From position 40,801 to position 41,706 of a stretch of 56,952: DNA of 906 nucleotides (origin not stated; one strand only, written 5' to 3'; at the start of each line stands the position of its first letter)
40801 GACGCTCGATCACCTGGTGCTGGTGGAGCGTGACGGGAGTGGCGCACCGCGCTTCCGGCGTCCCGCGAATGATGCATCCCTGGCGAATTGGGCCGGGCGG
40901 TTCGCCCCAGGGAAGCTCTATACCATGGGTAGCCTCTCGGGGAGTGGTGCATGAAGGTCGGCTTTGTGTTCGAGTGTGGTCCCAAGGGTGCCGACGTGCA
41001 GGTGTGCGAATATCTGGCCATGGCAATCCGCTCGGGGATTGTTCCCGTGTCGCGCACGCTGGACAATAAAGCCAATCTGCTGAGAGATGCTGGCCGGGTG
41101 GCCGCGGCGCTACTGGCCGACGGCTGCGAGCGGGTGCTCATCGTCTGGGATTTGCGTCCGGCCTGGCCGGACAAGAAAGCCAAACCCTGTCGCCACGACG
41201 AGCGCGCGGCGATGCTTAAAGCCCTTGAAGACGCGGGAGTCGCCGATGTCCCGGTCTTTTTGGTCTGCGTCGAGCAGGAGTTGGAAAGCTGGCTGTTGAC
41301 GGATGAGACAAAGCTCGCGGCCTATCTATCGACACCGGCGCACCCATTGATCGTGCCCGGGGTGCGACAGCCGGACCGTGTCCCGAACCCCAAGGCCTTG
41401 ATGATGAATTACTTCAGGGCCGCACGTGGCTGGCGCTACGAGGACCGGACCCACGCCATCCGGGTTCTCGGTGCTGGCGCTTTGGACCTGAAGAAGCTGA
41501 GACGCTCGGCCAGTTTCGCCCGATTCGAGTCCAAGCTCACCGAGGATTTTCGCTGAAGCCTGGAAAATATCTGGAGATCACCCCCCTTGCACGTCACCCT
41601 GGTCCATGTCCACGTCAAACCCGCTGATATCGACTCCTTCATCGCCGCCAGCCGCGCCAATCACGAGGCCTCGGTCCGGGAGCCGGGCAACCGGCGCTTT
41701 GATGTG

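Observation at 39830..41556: ABC ATPase plus DUF4276 pair looks like a split OLD/PARIS-type module coupled to an R-M-like module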

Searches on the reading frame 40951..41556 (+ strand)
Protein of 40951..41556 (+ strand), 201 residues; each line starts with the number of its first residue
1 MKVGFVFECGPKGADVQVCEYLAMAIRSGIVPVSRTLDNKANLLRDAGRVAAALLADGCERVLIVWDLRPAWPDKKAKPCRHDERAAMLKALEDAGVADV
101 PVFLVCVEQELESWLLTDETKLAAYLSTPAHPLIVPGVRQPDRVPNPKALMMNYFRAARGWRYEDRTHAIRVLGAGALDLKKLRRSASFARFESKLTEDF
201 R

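Call 3: search_protein_families(library=pfam, proteins=[window:40951-41556:+], max_evalue=0.01)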
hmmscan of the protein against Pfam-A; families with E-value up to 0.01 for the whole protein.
window:40951-41556:+ (201 aa): 1 family
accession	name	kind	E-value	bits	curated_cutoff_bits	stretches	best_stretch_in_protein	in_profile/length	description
PF14103.11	DUF4276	-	5.1e-08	33.8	30.2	1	29-196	34-191/192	Domain of unknown function (DUF4276)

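Call 4: search_protein_families(library=padloc, proteins=[window:40951-41556:+], max_evalue=0.01)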
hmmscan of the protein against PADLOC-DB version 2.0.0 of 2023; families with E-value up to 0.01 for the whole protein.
window:40951-41556:+ (201 aa): 8 families
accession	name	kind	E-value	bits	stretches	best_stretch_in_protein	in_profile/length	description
PDLC04210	HEC-01B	-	2.1e-08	32.2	1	77-198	89-207/217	-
PDLC04194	HEC-01B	-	2.8e-08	31.8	1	102-162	89-144/204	-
PDLC04209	HEC-01B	-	4.8e-08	31.1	1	104-198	112-209/219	-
PDLC04200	HEC-01B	-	6.3e-05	20.9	1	83-197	94-203/218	-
PDLC04196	HEC-01B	-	8.3e-05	20.6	1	84-197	83-189/197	-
PDLC04212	HEC-01B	-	0.00062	17.8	1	108-201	118-216/222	-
PDLC04193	HEC-01B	-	0.0025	15.7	1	102-159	83-136/195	-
PDLC04197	HEC-01B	-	0.0042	14.8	1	91-159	72-136/192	-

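Call 5: search_protein_families(library=ncbifam, proteins=[window:40951-41556:+], max_evalue=0.01)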
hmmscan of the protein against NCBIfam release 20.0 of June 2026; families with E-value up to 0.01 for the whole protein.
window:40951-41556:+ (201 aa): 0 families

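Call 18: find_homologous_proteins(query=window:40951-41556:+, max_evalue=0.001)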
Query window:40951-41556:+ (201 aa): 551 proteins with E <= 0.001 among 2146 candidates; the best 120 are listed.
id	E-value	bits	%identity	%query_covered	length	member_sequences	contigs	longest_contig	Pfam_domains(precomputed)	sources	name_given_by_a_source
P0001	1.5e-127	442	99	100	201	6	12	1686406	PF14103.12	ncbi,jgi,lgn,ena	-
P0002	2.5e-113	395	87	100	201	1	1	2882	PF14103.12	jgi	jgi:hypothetical protein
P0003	2.6e-108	379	82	100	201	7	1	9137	PF14103.12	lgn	-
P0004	6.9e-106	371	81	99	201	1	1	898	PF14103.12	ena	-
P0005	3.4e-102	359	81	98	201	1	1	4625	PF14103.12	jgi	jgi:hypothetical protein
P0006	6.1e-100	351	81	100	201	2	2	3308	PF14103.12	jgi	jgi:hypothetical protein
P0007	8.8e-100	351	80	100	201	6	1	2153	PF14103.12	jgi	jgi:hypothetical protein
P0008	3.0e-95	336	76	98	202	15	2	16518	PF14103.12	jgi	-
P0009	7.6e-95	335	76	97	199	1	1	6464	PF14103.12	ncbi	-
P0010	1.4e-94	334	76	97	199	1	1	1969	PF14103.12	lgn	-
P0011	1.2e-93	331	73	98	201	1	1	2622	PF14103.12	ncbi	-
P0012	1.3e-93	331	77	97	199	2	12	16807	PF14103.12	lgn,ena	-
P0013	1.9e-93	330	72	98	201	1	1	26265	PF14103.12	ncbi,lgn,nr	ncbi:MAG: DUF4276 family protein [Methylococcaceae bacterium]|nr:DUF4276 family protein [Methylococc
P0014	3.2e-93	329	74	99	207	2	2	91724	PF14103.12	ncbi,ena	-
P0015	8.0e-93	328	72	99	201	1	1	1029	PF14103.12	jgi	jgi:hypothetical protein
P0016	1.1e-92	328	74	100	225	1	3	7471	PF14103.12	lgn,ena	-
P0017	1.2e-92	328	74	99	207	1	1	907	PF14103.12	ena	-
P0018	1.3e-92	328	74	97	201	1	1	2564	PF14103.12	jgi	jgi:Domain of unknown function (DUF4276)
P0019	1.4e-92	327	72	98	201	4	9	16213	PF14103.12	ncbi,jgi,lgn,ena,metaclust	metaclust:\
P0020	1.8e-92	327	73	99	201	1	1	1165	PF14103.12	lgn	-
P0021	2.1e-92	327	74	98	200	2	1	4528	PF14103.12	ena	-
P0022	4.7e-92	326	72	99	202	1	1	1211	PF14103.12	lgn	-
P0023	9.8e-92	325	73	98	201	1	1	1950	PF14103.12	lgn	-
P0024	1.1e-91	324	72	99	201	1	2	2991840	PF14103.12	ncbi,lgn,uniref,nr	ncbi:DUF4276 family protein [Candidatus Symbiobacter mobilis]|uniref:DUF4276 family protein n=1 Tax=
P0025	1.2e-91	324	72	99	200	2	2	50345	PF14103.12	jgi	jgi:hypothetical protein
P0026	2.0e-91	324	75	97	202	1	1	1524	PF14103.12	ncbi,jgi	-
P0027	2.1e-91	324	74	98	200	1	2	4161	PF14103.12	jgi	jgi:hypothetical protein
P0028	2.4e-91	323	73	98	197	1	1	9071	PF14103.12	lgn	-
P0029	2.6e-91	323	74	97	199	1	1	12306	PF14103.12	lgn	-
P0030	3.2e-91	323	72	98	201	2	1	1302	PF14103.12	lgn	-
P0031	3.8e-91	323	71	99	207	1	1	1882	PF14103.12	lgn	-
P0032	5.8e-91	322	75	97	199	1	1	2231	PF14103.12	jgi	-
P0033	1.4e-90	321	75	97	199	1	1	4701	PF14103.12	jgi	jgi:hypothetical protein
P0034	1.4e-90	321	73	98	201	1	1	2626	PF14103.12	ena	-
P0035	1.5e-90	321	73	98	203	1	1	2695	PF14103.12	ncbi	-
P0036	1.6e-90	321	75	97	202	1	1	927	PF14103.12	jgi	jgi:uncharacterized protein DUF4276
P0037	1.6e-90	321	71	98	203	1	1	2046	PF14103.12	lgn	-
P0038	1.9e-90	320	71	97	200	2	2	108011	PF14103.12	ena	-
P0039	2.4e-90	320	73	98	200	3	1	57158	PF14103.12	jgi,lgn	-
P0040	3.1e-90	320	73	97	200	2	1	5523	PF14103.12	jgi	jgi:hypothetical protein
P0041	3.4e-90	320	74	97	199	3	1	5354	PF14103.12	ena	-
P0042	3.8e-90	319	71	98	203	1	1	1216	PF14103.12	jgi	jgi:hypothetical protein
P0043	5.5e-90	319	74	97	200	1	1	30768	PF14103.12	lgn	-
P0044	8.8e-90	318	72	97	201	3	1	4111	PF14103.12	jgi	jgi:hypothetical protein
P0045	9.0e-90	318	72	98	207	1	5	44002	PF14103.12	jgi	jgi:hypothetical protein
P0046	1.1e-89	318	74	97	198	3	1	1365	PF14103.12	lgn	-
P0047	1.1e-89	318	72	98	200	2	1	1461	PF14103.12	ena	-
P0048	2.3e-89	317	70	98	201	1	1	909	PF14103.12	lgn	-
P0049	3.5e-89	316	71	97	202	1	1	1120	PF14103.12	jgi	jgi:hypothetical protein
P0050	3.5e-89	316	73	98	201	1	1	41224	PF14103.12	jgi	jgi:hypothetical protein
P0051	3.6e-89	316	71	98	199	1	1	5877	PF14103.12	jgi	-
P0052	5.9e-89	316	71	97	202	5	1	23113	PF14103.12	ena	-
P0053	1.0e-88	315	73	97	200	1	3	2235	PF14103.12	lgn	-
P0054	5.5e-88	312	69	98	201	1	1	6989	PF14103.12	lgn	-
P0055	6.3e-88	312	71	97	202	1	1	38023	PF14103.12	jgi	jgi:hypothetical protein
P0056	9.3e-88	312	70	98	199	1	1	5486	PF14103.12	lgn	-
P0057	1.4e-87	311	69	97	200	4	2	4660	PF14103.12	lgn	-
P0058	3.4e-87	310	70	100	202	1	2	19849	PF14103.12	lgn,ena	-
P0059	4.0e-87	310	69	98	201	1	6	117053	PF14103.12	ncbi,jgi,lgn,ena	ncbi:MAG: DUF4276 family protein [Pseudomonadota bacterium]|jgi:hypothetical protein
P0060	9.1e-87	308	69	97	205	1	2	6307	PF14103.12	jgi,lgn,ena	-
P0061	4.3e-86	306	69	98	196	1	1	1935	PF14103.12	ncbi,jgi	jgi:hypothetical protein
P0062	4.4e-86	306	70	97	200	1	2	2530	PF14103.12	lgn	-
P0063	5.4e-86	306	69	97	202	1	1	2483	PF14103.12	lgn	-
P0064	6.3e-86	306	72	98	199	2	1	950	PF14103.12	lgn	-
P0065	8.7e-86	305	69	99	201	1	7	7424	PF14103.12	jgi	jgi:hypothetical protein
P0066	1.3e-85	305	71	98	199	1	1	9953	PF14103.12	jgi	-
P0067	1.3e-85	305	67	99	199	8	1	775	PF14103.12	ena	-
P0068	1.4e-85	304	71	97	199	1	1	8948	PF14103.12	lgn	-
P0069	1.6e-85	304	69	98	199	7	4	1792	PF14103.12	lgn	-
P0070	2.8e-85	304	71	98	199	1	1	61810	PF14103.12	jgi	jgi:hypothetical protein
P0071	4.7e-85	303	69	98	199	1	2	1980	PF14103.12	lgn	-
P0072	5.3e-85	303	70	97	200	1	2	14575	PF14103.12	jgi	jgi:hypothetical protein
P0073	5.6e-85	303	68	99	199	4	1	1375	PF14103.12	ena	-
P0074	7.4e-85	302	66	99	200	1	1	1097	PF14103.12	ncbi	-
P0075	7.7e-85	302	69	98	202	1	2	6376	PF14103.12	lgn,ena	-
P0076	9.8e-85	302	66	98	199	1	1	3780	PF14103.12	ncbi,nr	ncbi:MAG: DUF4276 family protein [Desulfuromonadales bacterium]|nr:DUF4276 family protein [Desulfuro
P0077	1.4e-84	301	68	98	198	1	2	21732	PF14103.12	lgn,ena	-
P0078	1.5e-84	301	67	99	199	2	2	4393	PF14103.12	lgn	-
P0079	1.8e-84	301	70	98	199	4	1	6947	PF14103.12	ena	-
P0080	2.5e-84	300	67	98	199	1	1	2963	PF14103.12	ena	-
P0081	3.6e-84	300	68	98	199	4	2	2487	PF14103.12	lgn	-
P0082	3.8e-84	300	68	98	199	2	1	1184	PF14103.12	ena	-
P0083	4.7e-84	300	69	100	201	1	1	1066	PF14103.12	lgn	-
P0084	5.6e-84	299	68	98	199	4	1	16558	PF14103.12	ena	-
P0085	7.0e-84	299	67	98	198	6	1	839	PF14103.12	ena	-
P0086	7.4e-84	299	68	97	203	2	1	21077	PF14103.12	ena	-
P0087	9.8e-84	299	66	98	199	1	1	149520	PF14103.12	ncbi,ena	-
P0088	1.2e-83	298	69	99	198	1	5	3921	PF14103.12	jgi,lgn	-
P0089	1.5e-83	298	68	97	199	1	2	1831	PF14103.12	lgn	-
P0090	1.7e-83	298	69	99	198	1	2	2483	PF14103.12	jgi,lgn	-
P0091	1.7e-83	298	67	98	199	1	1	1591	PF14103.12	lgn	-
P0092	1.9e-83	298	68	98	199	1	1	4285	PF14103.12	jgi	jgi:hypothetical protein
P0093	3.5e-83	297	68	98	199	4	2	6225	PF14103.12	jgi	-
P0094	3.5e-83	297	69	98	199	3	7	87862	PF14103.12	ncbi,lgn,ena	-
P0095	4.5e-83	296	67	98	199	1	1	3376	PF14103.12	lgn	-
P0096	4.7e-83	296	68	98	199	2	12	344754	PF14103.12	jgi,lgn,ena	jgi:hypothetical protein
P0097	7.0e-83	296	69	98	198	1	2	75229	PF14103.12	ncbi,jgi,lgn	jgi:hypothetical protein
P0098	1.1e-82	295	68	99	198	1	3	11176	PF14103.12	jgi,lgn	-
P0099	1.1e-82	295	69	99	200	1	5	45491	PF14103.12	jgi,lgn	jgi:hypothetical protein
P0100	1.3e-82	295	68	98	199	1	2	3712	PF14103.12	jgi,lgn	jgi:hypothetical protein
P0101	1.7e-82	294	70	98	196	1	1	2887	PF14103.12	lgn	-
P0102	2.4e-82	294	70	98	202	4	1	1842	PF14103.12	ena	-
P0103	3.0e-82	294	66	97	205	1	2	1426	PF14103.12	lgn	-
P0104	3.1e-82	294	66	98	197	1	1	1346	PF14103.12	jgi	jgi:hypothetical protein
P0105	4.2e-82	293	65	98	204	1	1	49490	PF14103.12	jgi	jgi:Domain of unknown function (DUF4276)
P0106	4.7e-82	293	68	98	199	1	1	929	PF14103.12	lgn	-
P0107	4.7e-82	293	67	98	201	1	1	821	PF14103.12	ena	-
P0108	9.4e-82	292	66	97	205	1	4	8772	PF14103.12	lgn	-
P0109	1.1e-81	292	67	99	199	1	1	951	PF14103.12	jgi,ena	-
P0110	1.8e-81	291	69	98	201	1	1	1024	PF14103.12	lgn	-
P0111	2.0e-81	291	69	98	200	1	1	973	PF14103.12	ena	-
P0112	2.5e-81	291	66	98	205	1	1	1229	PF14103.12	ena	-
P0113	4.2e-81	290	67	98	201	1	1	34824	PF14103.12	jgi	jgi:hypothetical protein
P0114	4.8e-81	290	68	98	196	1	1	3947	PF14103.12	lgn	-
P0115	6.2e-81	289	66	98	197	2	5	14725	PF14103.12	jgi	jgi:hypothetical protein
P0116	7.5e-81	289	66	98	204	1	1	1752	PF14103.12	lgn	-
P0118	9.5e-81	289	64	98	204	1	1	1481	PF14103.12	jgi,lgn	-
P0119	1.0e-80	289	65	98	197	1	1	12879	PF14103.12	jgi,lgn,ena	-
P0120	1.1e-80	289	66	98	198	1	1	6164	PF14103.12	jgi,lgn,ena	-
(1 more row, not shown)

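Call 20: find_related_loci(query=window:40951-41553:+, collection=genome_contigs, flank=10000)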
Query window:40951-41553:+ (201 aa) in genome_contigs; peptide patterns used: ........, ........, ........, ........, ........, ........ (x = any residue, [..] = any of these).
537 stretches matched a pattern; 45 encode a relative of the query (tblastn E <= 1e-3); 45 distinct loci.
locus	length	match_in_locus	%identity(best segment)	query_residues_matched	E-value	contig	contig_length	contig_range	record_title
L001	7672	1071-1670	99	1-200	8e-131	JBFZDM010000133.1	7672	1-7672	MAG: Chromatiaceae bacterium isolate PPR_0555 k121_885561, whole genome shotgun sequence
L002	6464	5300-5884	76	2-196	4e-100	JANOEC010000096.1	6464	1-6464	MAG: Geobacteraceae bacterium isolate SOY_65_metabat_437 SOY_65_k141_2872417, whole genome shotgun sequence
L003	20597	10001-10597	74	2-200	4e-100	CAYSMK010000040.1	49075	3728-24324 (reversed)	MAG TPA_asm: uncultured Geobacter sp. isolate binchicken_co269_58 genome assembly, contig: NODE_599_length_49075_cov_239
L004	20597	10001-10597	74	2-200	6e-99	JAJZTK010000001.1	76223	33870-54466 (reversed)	MAG: Deltaproteobacteria bacterium isolate SKS3.bin71 NODE_462_length_76223_cov_1.976267, whole genome shotgun sequence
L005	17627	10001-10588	72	1-196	6e-99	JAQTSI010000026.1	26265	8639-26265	MAG: Methylococcaceae bacterium isolate STB_183 NODE_3993_length_26286_cov_3.180741_Sandtown_B, whole genome shotgun seq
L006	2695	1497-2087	73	1-197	2e-98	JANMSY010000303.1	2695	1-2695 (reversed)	MAG: Anaerolineales bacterium isolate SOY_29_metabat_307 SOY_29_k141_4479695, whole genome shotgun sequence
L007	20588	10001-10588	69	1-196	3e-91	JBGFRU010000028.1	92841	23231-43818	MAG: Pseudomonadota bacterium isolate BA1A45.2019.Bin.31 NODE_211_length_92841_cov_5.196333, whole genome shotgun sequen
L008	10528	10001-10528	75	2-177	8e-91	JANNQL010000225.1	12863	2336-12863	MAG: Pseudomonadota bacterium isolate SOY_31_metabat_452_sub SOY_31_k141_795684, whole genome shotgun sequence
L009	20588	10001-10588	68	2-197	5e-90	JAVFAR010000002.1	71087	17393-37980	MAG: Trichloromonas sp. isolate BF4_96 NODE_1056_length_71087_cov_12.217728_Biofilm4, whole genome shotgun sequence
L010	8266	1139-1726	67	1-196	2e-89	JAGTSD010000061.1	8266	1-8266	MAG: Proteobacteria bacterium isolate CTSoil_131 scaffold_8753, whole genome shotgun sequence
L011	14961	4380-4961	66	1-196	7e-87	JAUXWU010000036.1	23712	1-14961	MAG: Rhodocyclaceae bacterium isolate C15_metabat.bin.33_sub C15_k141_125698, whole genome shotgun sequence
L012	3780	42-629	66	2-197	2e-87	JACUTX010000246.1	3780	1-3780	MAG: Desulfuromonadales bacterium isolate Kmv16 NODE_11196_length_3780_cov_7.181477, whole genome shotgun sequence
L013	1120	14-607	67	1-197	2e-92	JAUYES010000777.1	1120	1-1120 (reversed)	MAG: Holophaga sp. isolate C21_concoct.bin.29_sub C21_k141_386628, whole genome shotgun sequence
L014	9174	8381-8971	63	1-196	5e-84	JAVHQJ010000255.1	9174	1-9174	MAG: Sideroxydans sp. isolate WB02no21_51_77 NODE_4571_length_9174_cov_59_891216, whole genome shotgun sequence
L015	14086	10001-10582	68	1-196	1e-83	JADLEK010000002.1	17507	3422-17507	MAG: Gammaproteobacteria bacterium isolate SJ320 c_000000023250, whole genome shotgun sequence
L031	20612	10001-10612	40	2-192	6e-44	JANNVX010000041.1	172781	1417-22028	MAG: Deinococcales bacterium isolate VAR_34_metabat_433 VAR_34_k141_1146419, whole genome shotgun sequence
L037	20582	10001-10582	28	1-198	8e-23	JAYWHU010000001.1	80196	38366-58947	MAG: Cyclobacteriaceae bacterium isolate GLR80_GL56_UP_1_concoct_81 GLR80_GL56_UP_1_concoct_81_0, whole genome shotgun s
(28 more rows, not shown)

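Call 38: search_solved_structures(query=A1, max_evalue=10)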
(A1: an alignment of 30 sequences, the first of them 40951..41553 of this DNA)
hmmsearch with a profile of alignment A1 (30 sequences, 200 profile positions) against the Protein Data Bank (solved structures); distinct sequences matched with E-value up to 10: 2.
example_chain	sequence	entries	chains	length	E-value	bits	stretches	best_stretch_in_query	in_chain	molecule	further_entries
3fcp_A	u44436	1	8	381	0.66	13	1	59-125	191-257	L-Ala-D/L-Glu epimerase, a muconate lactonizing enzyme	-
8snb_1i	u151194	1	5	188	1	12.4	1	132-183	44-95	ATP6V1FNB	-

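Call 42: predict_structure(alignment_id=A1)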
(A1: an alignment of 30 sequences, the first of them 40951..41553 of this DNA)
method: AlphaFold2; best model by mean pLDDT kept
length: 201 residues; sequences in the alignment: 30
mean_pLDDT: 89.1   pTM: 0.85
mean pLDDT of the five models: 89.1, 87.1, 85.1, 79.5, 77.6
residues with pLDDT >= 90: 145; 70-90: 39; 50-70: 14; < 50: 3
segments of 3 or more residues with pLDDT < 50: 71-73
pLDDT, mean of each block of 10 residues (from residue 1): 93 91 94 93 93 98 80 51 85 95 81 93 94 91 89 94 94 94 93 90 60
secondary structure, 60 per line:
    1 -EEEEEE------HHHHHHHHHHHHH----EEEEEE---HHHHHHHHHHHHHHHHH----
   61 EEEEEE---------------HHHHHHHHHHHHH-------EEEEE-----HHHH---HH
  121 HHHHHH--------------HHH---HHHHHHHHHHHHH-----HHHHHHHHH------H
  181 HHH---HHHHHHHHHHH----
elements in order: E2-7 H14-26 E31-36 H40-56 E61-66 H82-94 E102-106 H112-115 H119-126 H147-159 H165-173 H180-183 H187-197

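Call 44: fold_search(model_id=the predicted structure, library=pdb)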
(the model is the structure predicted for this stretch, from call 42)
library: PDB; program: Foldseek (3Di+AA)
matches with E <= 10: 1341; with E <= 0.001: 0
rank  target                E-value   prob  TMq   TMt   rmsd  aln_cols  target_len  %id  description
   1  2b98_D                1.2e-02  1.00  0.38  0.51   4.3       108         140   18  Crystal Structure of an archaeal pentameric riboflavin synthase (released 2005-11-08)
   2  2b98_A                1.6e-02  1.00  0.36  0.49   4.2       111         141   18  Crystal Structure of an archaeal pentameric riboflavin synthase (released 2005-11-08)
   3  5z47_A                3.4e-02  0.66  0.29  0.29  13.0       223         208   16  Crystal structure of pyrrolidone carboxylate peptidase I with disordered loop A from Deinococcus radiodurans R1 (released 2019-01-16)
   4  7e16_A                4.0e-02  0.97  0.35  0.34   5.8       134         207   10  crystal structure of GDSL esterase from Geobacillus thermodenitrificans (released 2021-04-14)
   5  2b98_C                4.2e-02  0.97  0.39  0.49  12.7       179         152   15  Crystal Structure of an archaeal pentameric riboflavin synthase (released 2005-11-08)
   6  4arz_B                4.5e-02  0.95  0.37  0.27   8.7       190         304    7  The crystal structure of Gtr1p-Gtr2p complexed with GTP-GDP (released 2012-07-25)
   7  5xx1_E                5.0e-02  0.89  0.28  0.10   5.9       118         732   15  Crystal structure of Arginine decarboxylase (AdiA) from Salmonella typhimurium (released 2018-05-16)
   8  5xx1_C                5.0e-02  0.89  0.28  0.10   5.9       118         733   15  Crystal structure of Arginine decarboxylase (AdiA) from Salmonella typhimurium (released 2018-05-16)
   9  8txr_C                5.6e-02  0.82  0.34  0.18  12.0       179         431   11  E. coli ExoVII(H238A) (released 2024-01-31)
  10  1sn7                  6.3e-02  0.98  0.35  0.22   4.7       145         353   18  KUMAMOLISIN-AS, APOENZYME (released 2004-06-01)
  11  5np7_A                6.3e-02  0.89  0.30  0.21   6.3       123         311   13  CryoEM structure of Human Rad51 on single-stranded DNA to 4.2A resolution. (released 2017-05-03)
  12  8rvu_F                6.3e-02  0.75  0.27  0.38   6.4       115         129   15  CryoEM structure of the Elp-Hdr complex of Methanothermobacter marburgensis state 2 (composite structure) (released 2025-05-14)
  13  5z47_B                6.3e-02  0.47  0.27  0.27  13.0       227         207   15  Crystal structure of pyrrolidone carboxylate peptidase I with disordered loop A from Deinococcus radiodurans R1 (released 2019-01-16)
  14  9b2d_A                6.7e-02  0.75  0.30  0.22   6.7       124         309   20  Yeast Rad51-ssDNA filament (released 2025-01-29)
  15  1e6u                  6.7e-02  0.63  0.32  0.22  13.6       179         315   14  GDP 4-keto-6-deoxy-D-mannose epimerase reductase (released 2000-10-22)
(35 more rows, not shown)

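Call 47: search_protein_families(library=pfam, alignment_id=A1, max_evalue=10)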
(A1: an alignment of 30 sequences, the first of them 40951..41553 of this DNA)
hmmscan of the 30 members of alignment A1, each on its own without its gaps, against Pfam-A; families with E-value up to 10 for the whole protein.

A. member 1, window:40951-41553:+ (201 aa): 1 family
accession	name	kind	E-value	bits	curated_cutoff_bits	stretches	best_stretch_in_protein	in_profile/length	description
PF14103.11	DUF4276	-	5.1e-08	33.8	30.2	1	29-196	34-191/192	Domain of unknown function (DUF4276)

B. families by the number of members that match (of 30 scanned): 7 families
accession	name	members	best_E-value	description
PF14103.11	DUF4276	30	1.2e-10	Domain of unknown function (DUF4276)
PF02923.21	BamHI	2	0.086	Restriction endonuclease BamHI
PF04739.20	AMPKBI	1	0.093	5'-AMP-activated protein kinase beta subunit, interaction domain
PF14417.12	MEDS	1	0.15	MEDS: MEthanogen/methylotroph, DcmR Sensory domain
PF05472.16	Ter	1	0.15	DNA replication terminus site-binding protein (Ter protein)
PF12771.13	SusD-like_2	1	0.2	Starch-binding associating with outer membrane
PF20770.3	PAN2_N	1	0.33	PAN2 N-terminal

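Call 51: fold_search(model_id=the predicted structure, library=viral)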
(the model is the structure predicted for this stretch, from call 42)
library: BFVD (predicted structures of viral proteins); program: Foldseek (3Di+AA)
matches with E <= 10: 894; with E <= 0.001: 0
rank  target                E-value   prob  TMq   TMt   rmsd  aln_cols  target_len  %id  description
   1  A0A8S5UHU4            5.5e-03  0.38  0.22  0.17  18.1       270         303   12  Exodeoxyribonuclease [Myoviridae sp. ctu2j3]
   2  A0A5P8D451            1.1e-02  0.60  0.25  0.25  12.7       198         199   12  (no name in the UniProt tables at hand)
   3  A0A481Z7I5            2.4e-02  0.82  0.31  0.10  13.7       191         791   13  GDP-mannose 4,6-dehydratase [Pithovirus LCPAC304]
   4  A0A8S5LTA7            2.8e-02  0.96  0.43  0.41   7.4       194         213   15  RloB-like protein [Myoviridae sp. ct25F5]
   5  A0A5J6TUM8            3.9e-02  0.77  0.40  0.36  14.7       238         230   14  Oxidoreductase [Gordonia phage Ranch]
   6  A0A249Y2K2            4.4e-02  0.51  0.26  0.22  10.7       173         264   10  Junction endodeoxyribonuclease [Serratia phage 2050H1]
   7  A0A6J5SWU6            4.7e-02  0.91  0.31  0.21   5.4       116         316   12  AAA domain containing protein (Fragment) [uncultured Caudovirales phage]
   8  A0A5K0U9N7            4.7e-02  0.90  0.31  0.24   6.9       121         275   15  Type 1 glutamine amidotransferase [Yasminevirus sp. GU-2018]
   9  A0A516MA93            5.5e-02  0.66  0.25  0.32   6.1       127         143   11  (no name in the UniProt tables at hand)
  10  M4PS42                6.2e-02  0.93  0.31  0.40   4.3       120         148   11  (no name in the UniProt tables at hand)
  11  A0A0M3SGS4            7.3e-02  0.38  0.24  0.19  12.9       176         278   11  (no name in the UniProt tables at hand)
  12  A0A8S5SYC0            7.8e-02  0.66  0.27  0.16   8.2       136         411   12  DnaB-like replicative helicase [Siphoviridae sp. ctJj91]
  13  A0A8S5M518            8.2e-02  0.69  0.28  0.11   7.8       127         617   14  Bifunctional DNA primase polymerase [Siphoviridae sp. ctulf7]
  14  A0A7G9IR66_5          9.7e-02  0.35  0.30  0.07  14.4       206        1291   14  RdRp catalytic domain-containing protein [Frankliniella occidentalis flavi-like virus 1]
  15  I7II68                9.7e-02  0.23  0.22  0.16  12.3       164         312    9  Transposase, IS607 family [Campylobacter phage CP21]
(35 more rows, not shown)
